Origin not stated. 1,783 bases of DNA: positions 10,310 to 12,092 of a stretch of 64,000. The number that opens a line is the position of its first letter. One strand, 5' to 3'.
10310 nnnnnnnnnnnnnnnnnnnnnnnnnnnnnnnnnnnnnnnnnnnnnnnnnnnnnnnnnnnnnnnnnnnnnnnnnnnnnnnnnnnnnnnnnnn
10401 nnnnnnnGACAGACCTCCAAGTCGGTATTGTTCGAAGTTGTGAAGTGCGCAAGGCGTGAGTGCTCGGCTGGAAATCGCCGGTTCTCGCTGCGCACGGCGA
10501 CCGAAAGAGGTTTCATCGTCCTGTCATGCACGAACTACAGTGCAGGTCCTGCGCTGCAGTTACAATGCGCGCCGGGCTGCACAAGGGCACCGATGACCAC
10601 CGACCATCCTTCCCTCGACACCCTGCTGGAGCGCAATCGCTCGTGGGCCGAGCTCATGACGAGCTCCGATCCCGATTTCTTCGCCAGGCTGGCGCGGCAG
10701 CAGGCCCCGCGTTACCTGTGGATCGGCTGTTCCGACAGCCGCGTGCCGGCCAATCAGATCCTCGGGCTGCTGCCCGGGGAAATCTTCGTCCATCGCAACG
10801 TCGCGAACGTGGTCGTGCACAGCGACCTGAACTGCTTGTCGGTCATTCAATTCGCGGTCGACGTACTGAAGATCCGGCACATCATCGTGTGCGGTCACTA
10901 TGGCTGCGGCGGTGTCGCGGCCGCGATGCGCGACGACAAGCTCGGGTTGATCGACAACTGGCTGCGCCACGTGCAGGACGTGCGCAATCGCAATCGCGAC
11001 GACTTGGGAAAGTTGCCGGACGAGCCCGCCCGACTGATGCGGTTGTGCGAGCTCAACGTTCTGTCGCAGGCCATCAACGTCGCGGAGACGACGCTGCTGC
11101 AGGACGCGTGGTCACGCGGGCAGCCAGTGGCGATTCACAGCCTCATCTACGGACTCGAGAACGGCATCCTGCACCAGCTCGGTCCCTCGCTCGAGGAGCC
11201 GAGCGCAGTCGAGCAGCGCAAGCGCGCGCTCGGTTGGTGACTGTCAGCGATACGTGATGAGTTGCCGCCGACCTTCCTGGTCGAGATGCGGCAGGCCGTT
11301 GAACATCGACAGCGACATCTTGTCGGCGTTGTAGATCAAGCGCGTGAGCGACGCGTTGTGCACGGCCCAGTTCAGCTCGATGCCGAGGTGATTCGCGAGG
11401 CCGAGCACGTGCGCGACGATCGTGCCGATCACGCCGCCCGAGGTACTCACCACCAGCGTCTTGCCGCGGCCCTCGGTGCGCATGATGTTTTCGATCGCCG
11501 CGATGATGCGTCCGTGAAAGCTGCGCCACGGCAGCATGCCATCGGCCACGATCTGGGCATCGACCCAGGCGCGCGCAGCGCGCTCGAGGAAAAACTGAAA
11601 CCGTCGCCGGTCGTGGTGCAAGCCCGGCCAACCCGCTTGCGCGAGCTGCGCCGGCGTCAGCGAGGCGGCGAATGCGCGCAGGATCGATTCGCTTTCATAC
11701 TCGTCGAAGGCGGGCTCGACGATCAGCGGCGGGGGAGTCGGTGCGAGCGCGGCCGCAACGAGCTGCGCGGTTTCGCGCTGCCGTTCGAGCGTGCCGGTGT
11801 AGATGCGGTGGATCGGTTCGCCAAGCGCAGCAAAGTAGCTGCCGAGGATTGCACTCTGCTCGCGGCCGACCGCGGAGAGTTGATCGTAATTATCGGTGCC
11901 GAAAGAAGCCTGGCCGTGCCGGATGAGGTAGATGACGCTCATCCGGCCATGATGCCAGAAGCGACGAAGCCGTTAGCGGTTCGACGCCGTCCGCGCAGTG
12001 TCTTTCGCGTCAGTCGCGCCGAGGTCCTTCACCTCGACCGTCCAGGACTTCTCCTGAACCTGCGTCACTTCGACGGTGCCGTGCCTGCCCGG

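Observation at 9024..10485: Twin promoter motif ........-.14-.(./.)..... defines a likely ECF regulon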

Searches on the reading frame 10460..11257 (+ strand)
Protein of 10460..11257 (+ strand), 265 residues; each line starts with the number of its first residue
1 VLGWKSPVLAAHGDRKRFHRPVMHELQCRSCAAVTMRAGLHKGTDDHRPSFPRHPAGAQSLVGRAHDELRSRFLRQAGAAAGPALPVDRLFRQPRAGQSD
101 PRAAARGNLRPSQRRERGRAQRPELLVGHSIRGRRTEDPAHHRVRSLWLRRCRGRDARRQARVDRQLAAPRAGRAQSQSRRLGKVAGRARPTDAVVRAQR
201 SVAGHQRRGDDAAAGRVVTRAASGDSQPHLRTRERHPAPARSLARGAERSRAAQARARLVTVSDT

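Call 6: search_protein_families(library=pfam, proteins=[window:10460-11257:+])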
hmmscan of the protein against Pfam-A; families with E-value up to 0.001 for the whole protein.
window:10460-11257:+ (265 aa): 0 families

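Call 8: search_protein_families(library=ncbifam, proteins=[window:10593-11240:+])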
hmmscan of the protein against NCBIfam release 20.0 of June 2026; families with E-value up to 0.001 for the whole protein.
window:10593-11240:+ (215 aa): 2 families
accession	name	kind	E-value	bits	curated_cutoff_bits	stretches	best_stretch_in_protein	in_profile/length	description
NF007756.0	PRK10437.1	equivalog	1.6e-81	272.9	251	1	8-211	4-206/220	carbonate dehydratase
NF011765.0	PRK15219.1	subfamily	6.8e-11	42.1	221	1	35-132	86-180/245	carbonic anhydrase family protein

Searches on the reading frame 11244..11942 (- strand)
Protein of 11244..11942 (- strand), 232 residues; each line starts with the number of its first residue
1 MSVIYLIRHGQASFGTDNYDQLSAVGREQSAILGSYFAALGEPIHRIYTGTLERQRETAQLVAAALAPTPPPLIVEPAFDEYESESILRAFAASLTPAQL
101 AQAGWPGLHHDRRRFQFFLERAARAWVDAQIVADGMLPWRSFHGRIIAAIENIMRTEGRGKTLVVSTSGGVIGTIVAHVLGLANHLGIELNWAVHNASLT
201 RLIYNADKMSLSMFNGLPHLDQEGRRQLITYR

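Call 6: search_protein_families(library=pfam, proteins=[window:11244-11942:-])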
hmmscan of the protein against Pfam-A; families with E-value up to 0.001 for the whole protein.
window:11244-11942:- (232 aa): 1 family
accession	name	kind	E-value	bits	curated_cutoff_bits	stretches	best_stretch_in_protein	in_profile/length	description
PF00300.27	His_Phos_1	-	1.1e-20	74.6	21.7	2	4-82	1-80/194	Histidine phosphatase superfamily (branch 1)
